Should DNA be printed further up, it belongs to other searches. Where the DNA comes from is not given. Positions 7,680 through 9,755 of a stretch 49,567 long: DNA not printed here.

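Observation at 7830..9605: Receiver domain fused to the C-terminus of a DsrK/HdrD-type CCG iron-sulfur protein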

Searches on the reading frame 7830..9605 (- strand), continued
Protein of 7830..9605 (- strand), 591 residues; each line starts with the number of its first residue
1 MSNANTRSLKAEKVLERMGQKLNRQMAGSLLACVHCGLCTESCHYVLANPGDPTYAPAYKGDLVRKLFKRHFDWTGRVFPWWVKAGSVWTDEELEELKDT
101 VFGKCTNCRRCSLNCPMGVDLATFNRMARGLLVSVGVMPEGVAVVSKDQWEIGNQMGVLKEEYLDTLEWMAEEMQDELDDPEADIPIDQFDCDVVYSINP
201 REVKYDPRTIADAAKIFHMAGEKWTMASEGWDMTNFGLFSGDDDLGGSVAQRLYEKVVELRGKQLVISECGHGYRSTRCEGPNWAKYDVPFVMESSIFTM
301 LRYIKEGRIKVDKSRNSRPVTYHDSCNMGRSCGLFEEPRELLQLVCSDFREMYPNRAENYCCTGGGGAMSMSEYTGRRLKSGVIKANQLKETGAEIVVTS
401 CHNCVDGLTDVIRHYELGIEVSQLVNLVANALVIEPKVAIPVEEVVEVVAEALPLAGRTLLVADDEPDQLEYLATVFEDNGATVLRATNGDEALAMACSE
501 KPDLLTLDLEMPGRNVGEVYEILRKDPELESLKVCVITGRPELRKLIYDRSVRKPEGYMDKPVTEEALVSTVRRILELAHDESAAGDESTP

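Call 46: find_homologous_proteins(query=P0121, max_evalue=1e-20)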
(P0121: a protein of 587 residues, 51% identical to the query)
Query P0121 (587 aa): 3263 proteins with E <= 1e-20 among 8000 candidates; the best 120 are listed.
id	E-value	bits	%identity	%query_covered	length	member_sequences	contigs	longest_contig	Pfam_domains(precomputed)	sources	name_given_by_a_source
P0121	0.0e+0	1378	100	100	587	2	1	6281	PF13534.12,PF02754.22,PF13183.12,PF00072.31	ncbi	-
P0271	0.0e+0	1130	81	100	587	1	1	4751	PF12838.13,PF13534.12,PF02754.22,PF13183.12,PF00072.31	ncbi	ncbi:MAG: response regulator [bacterium]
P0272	0.0e+0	1020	72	100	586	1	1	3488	PF13534.12,PF02754.22,PF13183.12,PF00072.31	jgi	jgi:Fe-S oxidoreductase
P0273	7.8e-268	908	66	100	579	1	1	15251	PF13534.12,PF02754.22,PF13183.12,PF00072.31,PF13187.12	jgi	-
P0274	2.3e-255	867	64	100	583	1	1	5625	PF13534.12,PF02754.22,PF13183.12,PF00072.31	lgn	-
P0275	6.3e-247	839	61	99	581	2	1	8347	PF13534.12,PF02754.22,PF13237.12,PF13183.12,PF00072.31,PF13187.12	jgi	jgi:Fe-S oxidoreductase/CheY-like chemotaxis protein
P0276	1.2e-246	838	60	100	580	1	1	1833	PF13534.12,PF02754.22,PF13183.12,PF00072.31,PF13187.12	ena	-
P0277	1.1e-244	831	62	99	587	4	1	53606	PF13534.12,PF02754.22,PF13183.12,PF00072.31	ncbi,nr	ncbi:MAG: response regulator [Deltaproteobacteria bacterium]|nr:response regulator [Deltaproteobacte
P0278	5.9e-244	829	60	100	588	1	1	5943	PF13534.12,PF02754.22,PF13183.12,PF00072.31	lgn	-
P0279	5.1e-237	806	59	99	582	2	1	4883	PF13534.12,PF02754.22,PF13237.12,PF13183.12,PF00072.31,PF13187.12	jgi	-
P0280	3.5e-235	800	58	100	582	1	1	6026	PF13534.12,PF02754.22,PF13183.12,PF00072.31,PF13187.12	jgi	jgi:Fe-S oxidoreductase/CheY-like chemotaxis protein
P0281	1.3e-232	792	57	99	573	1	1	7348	PF13534.12,PF02754.22,PF13237.12,PF13183.12,PF00072.31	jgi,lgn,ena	-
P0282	1.7e-232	791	58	99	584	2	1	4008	PF13534.12,PF02754.22,PF13183.12,PF00072.31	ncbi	-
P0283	3.9e-232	790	58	99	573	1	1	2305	PF13534.12,PF02754.22,PF13237.12,PF13183.12,PF00072.31,PF13187.12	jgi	-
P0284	4.2e-231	787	57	99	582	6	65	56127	PF13534.12,PF02754.22,PF13237.12,PF13183.12,PF00072.31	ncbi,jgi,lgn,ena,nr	ncbi:MAG: hypothetical protein COZ06_29000 [Armatimonadetes bacterium CG_4_10_14_3_um_filter_66_18]|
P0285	1.0e-229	782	56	100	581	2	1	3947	PF02754.22,PF13183.12,PF00072.31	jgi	-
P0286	1.8e-227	775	56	99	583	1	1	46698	PF12838.13,PF13534.12,PF02754.22,PF13237.12,PF13183.12,PF00072.31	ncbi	ncbi:MAG: response regulator [Planctomycetota bacterium]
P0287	6.1e-224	763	56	99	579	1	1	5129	PF13534.12,PF02754.22,PF13237.12,PF13183.12,PF00072.31,PF13187.12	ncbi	-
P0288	2.0e-223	761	56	99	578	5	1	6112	PF12838.13,PF13534.12,PF02754.22,PF13237.12,PF13183.12,PF00072.31,PF13187.12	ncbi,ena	-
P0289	2.4e-223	761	55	99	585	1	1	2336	PF13534.12,PF02754.22,PF13237.12,PF13183.12,PF00072.31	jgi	jgi:Fe-S oxidoreductase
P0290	3.9e-223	760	56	99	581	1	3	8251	PF12838.13,PF13534.12,PF02754.22,PF13183.12,PF00072.31,PF13187.12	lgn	-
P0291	5.2e-223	760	56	99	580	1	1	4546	PF12838.13,PF13534.12,PF02754.22,PF13183.12,PF00072.31,PF13187.12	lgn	-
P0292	9.8e-223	759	57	100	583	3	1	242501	PF12838.13,PF13534.12,PF02754.22,PF13237.12,PF13183.12,PF00072.31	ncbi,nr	ncbi:MAG: response regulator [Candidatus Kapabacteria bacterium]|nr:response regulator [Candidatus K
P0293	1.1e-222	759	55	99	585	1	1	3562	PF12838.13,PF13534.12,PF02754.22,PF13237.12,PF13183.12,PF00072.31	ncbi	-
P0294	9.4e-222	756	57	99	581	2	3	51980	PF12838.13,PF13534.12,PF02754.22,PF13183.12,PF00072.31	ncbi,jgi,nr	ncbi:MAG: response regulator [Deltaproteobacteria bacterium]|nr:response regulator [Deltaproteobacte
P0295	2.5e-221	754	57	99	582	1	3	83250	PF12838.13,PF13534.12,PF02754.22,PF13237.12,PF13183.12,PF00072.31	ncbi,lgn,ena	-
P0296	1.0e-220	752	55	99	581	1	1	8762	PF12838.13,PF13534.12,PF02754.22,PF13237.12,PF13183.12,PF00072.31,PF13187.12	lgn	-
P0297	5.6e-220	750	57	99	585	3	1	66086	PF13534.12,PF02754.22,PF13183.12,PF00072.31,PF13187.12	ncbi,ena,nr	ncbi:MAG: response regulator [Acidobacteria bacterium]|nr:response regulator [Acidobacteriota bacter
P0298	6.6e-220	750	56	98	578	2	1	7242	PF13534.12,PF02754.22,PF13237.12,PF13183.12,PF00072.31,PF13187.12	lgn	-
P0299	6.9e-220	750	54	99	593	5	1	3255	PF12837.13,PF13534.12,PF02754.22,PF13237.12,PF13183.12,PF00072.31,PF13187.12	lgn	-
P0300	1.4e-218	745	56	99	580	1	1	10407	PF12838.13,PF13534.12,PF02754.22,PF13237.12,PF13183.12,PF00072.31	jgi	-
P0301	1.5e-218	745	56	99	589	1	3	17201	PF12838.13,PF13534.12,PF02754.22,PF13183.12,PF00072.31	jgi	jgi:Fe-S oxidoreductase/CheY-like chemotaxis protein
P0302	2.0e-218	745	54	99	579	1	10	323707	PF13534.12,PF02754.22,PF13183.12,PF00072.31,PF13187.12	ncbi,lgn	-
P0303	6.3e-217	740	56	98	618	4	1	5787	PF12837.13,PF12838.13,PF13534.12,PF02754.22,PF13183.12,PF00072.31,PF13187.12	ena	-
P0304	8.8e-217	739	55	99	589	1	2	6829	PF13534.12,PF02754.22,PF13237.12,PF13183.12,PF00072.31,PF13187.12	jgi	jgi:Fe-S oxidoreductase/CheY-like chemotaxis protein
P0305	1.7e-216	738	57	98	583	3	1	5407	PF12838.13,PF13534.12,PF02754.22,PF13237.12,PF13183.12,PF00072.31,PF13187.12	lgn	-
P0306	2.1e-216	738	54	99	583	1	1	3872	PF13534.12,PF02754.22,PF13237.12,PF13183.12,PF00072.31,PF13187.12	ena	-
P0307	2.6e-216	738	55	99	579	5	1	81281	PF12838.13,PF13534.12,PF02754.22,PF13237.12,PF13183.12,PF00072.31,PF13187.12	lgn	-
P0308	3.8e-216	737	55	99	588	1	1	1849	PF13534.12,PF02754.22,PF13183.12,PF00072.31,PF13187.12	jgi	jgi:Fe-S oxidoreductase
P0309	4.0e-216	737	54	99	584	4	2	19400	PF12838.13,PF13534.12,PF02754.22,PF13237.12,PF13183.12,PF00072.31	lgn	-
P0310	1.0e-215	736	55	99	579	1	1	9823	PF12838.13,PF13534.12,PF02754.22,PF13183.12,PF00072.31,PF13187.12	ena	-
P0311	1.0e-215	736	56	98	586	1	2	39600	PF13534.12,PF02754.22,PF13237.12,PF13183.12,PF00072.31,PF13187.12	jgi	jgi:Fe-S oxidoreductase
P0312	1.6e-215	735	54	99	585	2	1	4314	PF13534.12,PF02754.22,PF13237.12,PF13183.12,PF00072.31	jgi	-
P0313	1.6e-215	735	56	100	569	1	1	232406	PF13534.12,PF02754.22,PF13183.12,PF00072.31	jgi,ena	-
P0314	4.0e-215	734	55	99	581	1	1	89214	PF13534.12,PF02754.22,PF13237.12,PF13183.12,PF00072.31,PF13187.12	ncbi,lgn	-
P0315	8.4e-215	733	55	100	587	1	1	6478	PF13534.12,PF02754.22,PF13183.12,PF00072.31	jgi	jgi:Fe-S oxidoreductase/CheY-like chemotaxis protein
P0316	1.0e-214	732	55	100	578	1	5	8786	PF13534.12,PF02754.22,PF13183.12,PF00072.31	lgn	-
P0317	1.7e-214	732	56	99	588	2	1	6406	PF13534.12,PF02754.22,PF13183.12,PF00072.31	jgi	jgi:Fe-S oxidoreductase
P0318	2.8e-214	731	54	99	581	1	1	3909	PF13534.12,PF02754.22,PF13237.12,PF13183.12,PF00072.31,PF13187.12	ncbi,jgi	jgi:Fe-S oxidoreductase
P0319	3.2e-214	731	55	100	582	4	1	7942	PF13534.12,PF02754.22,PF13183.12,PF00072.31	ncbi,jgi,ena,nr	ncbi:MAG TPA: response regulator [Vicinamibacteria bacterium]|nr:response regulator [Vicinamibacteri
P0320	3.3e-214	731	54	98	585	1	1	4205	PF13534.12,PF02754.22,PF13183.12,PF00072.31,PF13187.12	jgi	jgi:Fe-S oxidoreductase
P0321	4.1e-214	730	57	95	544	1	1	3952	PF13534.12,PF02754.22,PF13183.12,PF00072.31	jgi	jgi:Fe-S oxidoreductase/CheY-like chemotaxis protein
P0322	4.3e-214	730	69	74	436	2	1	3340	PF13534.12,PF02754.22,PF13237.12,PF13183.12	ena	-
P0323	6.0e-214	730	53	98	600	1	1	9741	PF13534.12,PF02754.22,PF13237.12,PF13183.12,PF00072.31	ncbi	ncbi:MAG: response regulator [bacterium]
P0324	1.6e-213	729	55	99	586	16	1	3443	PF12838.13,PF13534.12,PF02754.22,PF13237.12,PF13183.12,PF00072.31,PF13187.12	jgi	-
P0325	5.9e-213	727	54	99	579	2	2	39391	PF12838.13,PF13534.12,PF02754.22,PF13237.12,PF13183.12,PF00072.31,PF13187.12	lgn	-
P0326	1.7e-212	725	53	97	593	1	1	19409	PF13534.12,PF02754.22,PF13237.12,PF13183.12,PF00072.31,PF13187.12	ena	-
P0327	1.9e-212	725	54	99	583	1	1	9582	PF13534.12,PF02754.22,PF13237.12,PF13183.12,PF00072.31,PF13187.12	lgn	-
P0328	3.0e-212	724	53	99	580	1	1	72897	PF13534.12,PF02754.22,PF13237.12,PF13183.12,PF00072.31,PF13187.12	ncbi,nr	ncbi:MAG: putative reductase, iron-sulfur cluster-binding subunit [Ignavibacteria bacterium]|nr:puta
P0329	4.0e-212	724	56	98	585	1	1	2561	PF13534.12,PF02754.22,PF13183.12,PF00072.31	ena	-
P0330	4.2e-212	724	54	99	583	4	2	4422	PF13534.12,PF02754.22,PF13183.12,PF00072.31,PF13187.12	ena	-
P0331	4.5e-212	724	56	98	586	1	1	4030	PF13534.12,PF02754.22,PF13237.12,PF13183.12,PF00072.31,PF13187.12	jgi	jgi:Fe-S oxidoreductase/CheY-like chemotaxis protein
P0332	8.1e-212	723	54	99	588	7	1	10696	PF13534.12,PF02754.22,PF13183.12,PF00072.31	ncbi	-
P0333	1.3e-211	722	53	99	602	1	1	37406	PF13534.12,PF02754.22,PF13237.12,PF13183.12,PF00072.31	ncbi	ncbi:MAG: response regulator [bacterium]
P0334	1.3e-211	722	53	99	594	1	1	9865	PF12838.13,PF02754.22,PF13237.12,PF13183.12,PF00072.31,PF13187.12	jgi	-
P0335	1.7e-211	722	54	99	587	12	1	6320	PF13534.12,PF02754.22,PF13237.12,PF13183.12,PF00072.31,PF13187.12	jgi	jgi:Fe-S oxidoreductase/CheY-like chemotaxis protein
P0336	1.8e-211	722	55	99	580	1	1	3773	PF12838.13,PF13534.12,PF02754.22,PF13183.12,PF00072.31,PF13187.12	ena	-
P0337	6.3e-211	720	53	99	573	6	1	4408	PF13534.12,PF02754.22,PF13183.12,PF00072.31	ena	-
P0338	6.7e-211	720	53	98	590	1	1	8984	PF12838.13,PF13534.12,PF02754.22,PF13237.12,PF13183.12,PF00072.31,PF13187.12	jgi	jgi:Fe-S oxidoreductase/CheY-like chemotaxis protein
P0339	7.6e-211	720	53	97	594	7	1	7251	PF13534.12,PF02754.22,PF13237.12,PF13183.12,PF00072.31,PF13187.12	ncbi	-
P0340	9.8e-211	719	54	99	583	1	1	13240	PF12838.13,PF13534.12,PF02754.22,PF13237.12,PF13183.12,PF00072.31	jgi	jgi:Fe-S oxidoreductase/CheY-like chemotaxis protein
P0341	1.3e-210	719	54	99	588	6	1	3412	PF13534.12,PF02754.22,PF13183.12,PF00072.31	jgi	-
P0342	1.5e-210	719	53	98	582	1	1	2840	PF13534.12,PF02754.22,PF13237.12,PF13183.12,PF00072.31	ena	-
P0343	1.5e-210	719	53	98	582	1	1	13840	PF13534.12,PF02754.22,PF13237.12,PF13183.12,PF00072.31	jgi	jgi:Fe-S oxidoreductase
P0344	1.6e-210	719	53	99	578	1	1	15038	PF13534.12,PF02754.22,PF13183.12,PF00072.31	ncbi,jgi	jgi:Fe-S oxidoreductase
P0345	1.9e-210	718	56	95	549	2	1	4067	PF13534.12,PF02754.22,PF13183.12,PF00072.31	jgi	-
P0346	8.3e-210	716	54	99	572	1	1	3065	PF12838.13,PF13534.12,PF02754.22,PF13183.12,PF00072.31,PF13187.12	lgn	-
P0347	8.7e-210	716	53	99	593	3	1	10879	PF12838.13,PF13534.12,PF02754.22,PF13237.12,PF13183.12,PF00072.31,PF13187.12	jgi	-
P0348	1.1e-209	716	53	98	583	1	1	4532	PF13534.12,PF02754.22,PF13237.12,PF13183.12,PF00072.31,PF13187.12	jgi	jgi:Fe-S oxidoreductase/CheY-like chemotaxis protein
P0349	1.3e-209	716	53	98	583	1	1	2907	PF13534.12,PF02754.22,PF13237.12,PF13183.12,PF00072.31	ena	-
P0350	1.7e-209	715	53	99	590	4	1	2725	PF12838.13,PF13534.12,PF02754.22,PF13237.12,PF13183.12,PF00072.31,PF13187.12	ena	-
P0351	1.8e-209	715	52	99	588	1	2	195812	PF13534.12,PF02754.22,PF13237.12,PF13183.12,PF00072.31,PF13187.12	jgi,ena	jgi:Fe-S oxidoreductase/CheY-like chemotaxis protein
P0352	2.5e-209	715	54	96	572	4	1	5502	PF13534.12,PF02754.22,PF13237.12,PF13183.12,PF00072.31,PF13187.12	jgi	jgi:Fe-S oxidoreductase/CheY-like chemotaxis protein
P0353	2.6e-209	715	53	97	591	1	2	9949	PF13534.12,PF02754.22,PF13237.12,PF13183.12,PF00072.31,PF13187.12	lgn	-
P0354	2.6e-209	715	53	98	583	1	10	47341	PF13534.12,PF02754.22,PF13237.12,PF13183.12,PF00072.31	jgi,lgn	-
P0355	4.0e-209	714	53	98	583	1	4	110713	PF13534.12,PF02754.22,PF13237.12,PF13183.12,PF00072.31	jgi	jgi:Fe-S oxidoreductase/CheY-like chemotaxis protein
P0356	4.4e-209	714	53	98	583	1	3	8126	PF13534.12,PF02754.22,PF13237.12,PF13183.12,PF00072.31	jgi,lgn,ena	-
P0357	4.5e-209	714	53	98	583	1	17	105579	PF13534.12,PF02754.22,PF13237.12,PF13183.12,PF00072.31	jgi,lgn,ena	jgi:Fe-S oxidoreductase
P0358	4.5e-209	714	53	98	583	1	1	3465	PF13534.12,PF02754.22,PF13237.12,PF13183.12,PF00072.31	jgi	-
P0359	5.1e-209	714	53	99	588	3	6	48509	PF13534.12,PF02754.22,PF13237.12,PF13183.12,PF00072.31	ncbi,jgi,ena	-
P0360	5.7e-209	713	52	99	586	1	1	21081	PF13534.12,PF02754.22,PF13237.12,PF13183.12,PF00072.31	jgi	jgi:Fe-S oxidoreductase/CheY-like chemotaxis protein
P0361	6.8e-209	713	52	98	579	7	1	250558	PF13534.12,PF02754.22,PF13183.12,PF00072.31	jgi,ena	-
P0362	6.9e-209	713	52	99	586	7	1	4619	PF13534.12,PF02754.22,PF13237.12,PF13183.12,PF00072.31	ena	-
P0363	8.6e-209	713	53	98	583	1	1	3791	PF13534.12,PF02754.22,PF13237.12,PF13183.12,PF00072.31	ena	-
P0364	1.0e-208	713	53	98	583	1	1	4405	PF13534.12,PF02754.22,PF13237.12,PF13183.12,PF00072.31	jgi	jgi:Fe-S oxidoreductase/CheY-like chemotaxis protein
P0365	1.1e-208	713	53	98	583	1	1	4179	PF13534.12,PF02754.22,PF13237.12,PF13183.12,PF00072.31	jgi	-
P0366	1.1e-208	713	54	96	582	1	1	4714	PF12838.13,PF13534.12,PF02754.22,PF13237.12,PF13183.12,PF00072.31,PF13187.12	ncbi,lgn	-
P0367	1.2e-208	712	53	98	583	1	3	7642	PF13534.12,PF02754.22,PF13237.12,PF13183.12,PF00072.31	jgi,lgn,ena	jgi:Fe-S oxidoreductase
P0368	2.1e-208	712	53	97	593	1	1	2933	PF13534.12,PF02754.22,PF13237.12,PF13183.12,PF00072.31,PF13187.12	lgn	-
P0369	3.0e-208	711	54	98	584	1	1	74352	PF13534.12,PF02754.22,PF13183.12,PF00072.31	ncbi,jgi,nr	ncbi:MAG: response regulator [Deltaproteobacteria bacterium]|nr:response regulator [Deltaproteobacte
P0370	3.1e-208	711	53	98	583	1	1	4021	PF13534.12,PF02754.22,PF13237.12,PF13183.12,PF00072.31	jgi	-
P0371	3.9e-208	711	53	99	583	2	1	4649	PF13534.12,PF02754.22,PF13237.12,PF13183.12,PF00072.31,PF13187.12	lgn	-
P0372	4.0e-208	711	53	98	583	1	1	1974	PF13534.12,PF02754.22,PF13237.12,PF13183.12,PF00072.31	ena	-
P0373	4.2e-208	711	53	98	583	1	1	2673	PF13534.12,PF02754.22,PF13237.12,PF13183.12,PF00072.31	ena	-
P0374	5.6e-208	710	52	99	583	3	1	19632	PF13534.12,PF02754.22,PF13237.12,PF13183.12,PF00072.31,PF13187.12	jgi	-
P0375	5.9e-208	710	53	97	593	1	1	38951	PF12838.13,PF13534.12,PF02754.22,PF13183.12,PF00072.31,PF13187.12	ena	-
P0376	7.5e-208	710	53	98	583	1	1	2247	PF13534.12,PF02754.22,PF13237.12,PF13183.12,PF00072.31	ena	-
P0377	8.4e-208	710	53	98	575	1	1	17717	PF13534.12,PF02754.22,PF13183.12,PF00072.31,PF13187.12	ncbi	-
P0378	8.5e-208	710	53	98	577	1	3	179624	PF13534.12,PF02754.22,PF13183.12,PF00072.31,PF13187.12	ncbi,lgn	-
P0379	9.5e-208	709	53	98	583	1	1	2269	PF13534.12,PF02754.22,PF13237.12,PF13183.12,PF00072.31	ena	-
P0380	1.0e-207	709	53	98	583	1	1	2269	PF13534.12,PF02754.22,PF13237.12,PF13183.12,PF00072.31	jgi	-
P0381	1.1e-207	709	53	98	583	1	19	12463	PF13534.12,PF02754.22,PF13237.12,PF13183.12,PF00072.31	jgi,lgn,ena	jgi:Fe-S oxidoreductase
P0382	1.1e-207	709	52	99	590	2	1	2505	PF12837.13,PF13534.12,PF02754.22,PF13237.12,PF13183.12,PF00072.31,PF13187.12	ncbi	ncbi:MAG: response regulator [Terriglobales bacterium]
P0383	1.3e-207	709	53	96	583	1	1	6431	PF13534.12,PF02754.22,PF13237.12,PF13183.12,PF00072.31,PF13187.12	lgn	-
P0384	1.4e-207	709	53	99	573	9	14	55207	PF13534.12,PF02754.22,PF13183.12,PF00072.31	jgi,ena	jgi:Fe-S oxidoreductase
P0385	1.4e-207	709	53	98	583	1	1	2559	PF13534.12,PF02754.22,PF13237.12,PF13183.12,PF00072.31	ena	-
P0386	1.7e-207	709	53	99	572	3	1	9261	PF13534.12,PF02754.22,PF13237.12,PF13183.12,PF00072.31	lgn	-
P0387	1.9e-207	708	53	98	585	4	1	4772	PF13534.12,PF02754.22,PF13237.12,PF13183.12,PF00072.31,PF13187.12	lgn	-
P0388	2.7e-207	708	51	99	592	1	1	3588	PF13534.12,PF02754.22,PF13237.12,PF13183.12,PF00072.31,PF13187.12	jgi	jgi:Fe-S oxidoreductase/CheY-like chemotaxis protein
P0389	3.3e-207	708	54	99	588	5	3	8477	PF13534.12,PF02754.22,PF13237.12,PF13183.12,PF00072.31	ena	-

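Call 61: predict_structure(alignment_id=A3)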
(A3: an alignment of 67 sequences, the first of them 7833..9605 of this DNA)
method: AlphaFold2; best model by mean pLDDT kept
length: 591 residues; sequences in the alignment: 67
mean_pLDDT: 91.1   pTM: 0.72
mean pLDDT of the five models: 91.1, 90.9, 89.1, 88.6, 88.0
residues with pLDDT >= 90: 437; 70-90: 122; 50-70: 18; < 50: 14
segments of 3 or more residues with pLDDT < 50: 442-450, 589-591
pLDDT, mean of each block of 10 residues (from residue 1): 74 96 89 87 90 89 92 94 93 92 86 90 91 95 95 94 97 96 97 96 90 97 97 89 95 98 97 93 96 98 98 98 92 94 98 93 76 89 96 97 90 97 97 82 43 89 97 97 97 96 95 86 92 95 85 91 95 89 55 42
secondary structure, 60 per line:
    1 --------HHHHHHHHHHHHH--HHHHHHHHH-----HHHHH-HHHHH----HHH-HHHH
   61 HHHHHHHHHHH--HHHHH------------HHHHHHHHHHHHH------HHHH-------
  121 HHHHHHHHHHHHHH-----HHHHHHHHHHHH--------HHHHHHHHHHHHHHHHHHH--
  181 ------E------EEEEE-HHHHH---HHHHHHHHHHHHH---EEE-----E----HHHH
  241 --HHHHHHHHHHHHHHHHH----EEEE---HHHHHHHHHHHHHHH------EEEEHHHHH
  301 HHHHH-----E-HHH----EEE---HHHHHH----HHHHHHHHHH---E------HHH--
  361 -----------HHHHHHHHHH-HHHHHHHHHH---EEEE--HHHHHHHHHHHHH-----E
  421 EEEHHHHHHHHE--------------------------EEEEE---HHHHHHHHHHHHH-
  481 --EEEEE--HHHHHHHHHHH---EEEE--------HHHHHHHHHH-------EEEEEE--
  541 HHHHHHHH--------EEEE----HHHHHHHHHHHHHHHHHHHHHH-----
elements in order: H9-21 H24-32 H38-42 H44-48 H57-71 H74-78 H91-103 H110-113 H121-134 H140-151 H160-178 E194-198 H200-204 H208-220 E224-226 H237-240 H243-259 E264-267 H271-285 E292-295 H296-305 E320-322 H326-331 H336-345 H372-381 H383-392 E396-399 H402-414 E420-423 H424-431 E459-463 H467-479 E483-487 H490-500 E504-507 H516-525 E533-538 H541-548 E557-560 H565-586
